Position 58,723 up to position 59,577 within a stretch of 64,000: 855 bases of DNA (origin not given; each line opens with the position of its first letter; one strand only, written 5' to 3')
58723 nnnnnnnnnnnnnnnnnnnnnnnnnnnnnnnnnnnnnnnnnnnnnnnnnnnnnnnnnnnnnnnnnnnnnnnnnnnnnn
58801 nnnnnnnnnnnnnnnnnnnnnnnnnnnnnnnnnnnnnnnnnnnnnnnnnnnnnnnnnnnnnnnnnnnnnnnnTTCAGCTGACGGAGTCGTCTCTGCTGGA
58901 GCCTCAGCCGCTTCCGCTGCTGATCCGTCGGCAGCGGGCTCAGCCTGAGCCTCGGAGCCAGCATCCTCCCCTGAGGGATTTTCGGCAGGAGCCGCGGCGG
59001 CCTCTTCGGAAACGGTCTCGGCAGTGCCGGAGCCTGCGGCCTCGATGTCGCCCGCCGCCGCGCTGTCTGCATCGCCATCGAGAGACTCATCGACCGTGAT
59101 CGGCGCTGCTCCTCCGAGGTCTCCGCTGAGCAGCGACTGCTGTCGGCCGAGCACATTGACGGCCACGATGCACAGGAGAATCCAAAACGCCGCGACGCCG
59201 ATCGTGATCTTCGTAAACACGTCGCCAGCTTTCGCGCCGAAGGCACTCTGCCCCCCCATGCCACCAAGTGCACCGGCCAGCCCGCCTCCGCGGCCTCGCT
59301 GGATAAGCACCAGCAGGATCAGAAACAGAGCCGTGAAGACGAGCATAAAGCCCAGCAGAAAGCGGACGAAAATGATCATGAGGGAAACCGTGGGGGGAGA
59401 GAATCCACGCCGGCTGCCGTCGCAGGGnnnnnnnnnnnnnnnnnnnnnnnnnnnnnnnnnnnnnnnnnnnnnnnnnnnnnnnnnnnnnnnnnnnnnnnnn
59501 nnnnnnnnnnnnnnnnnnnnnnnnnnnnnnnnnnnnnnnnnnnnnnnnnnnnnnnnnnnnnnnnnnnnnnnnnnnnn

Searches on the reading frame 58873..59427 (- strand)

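Call 79: search_protein_families(library=pfam, proteins=[window:58873-59427:-], max_evalue=0.01)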
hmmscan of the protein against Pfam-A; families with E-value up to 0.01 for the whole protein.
window:58873-59427:- (185 aa): 1 family
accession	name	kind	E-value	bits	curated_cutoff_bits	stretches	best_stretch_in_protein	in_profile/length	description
PF03840.19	SecG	-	7.6e-14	52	29.2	1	25-90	2-68/70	Preprotein translocase SecG subunit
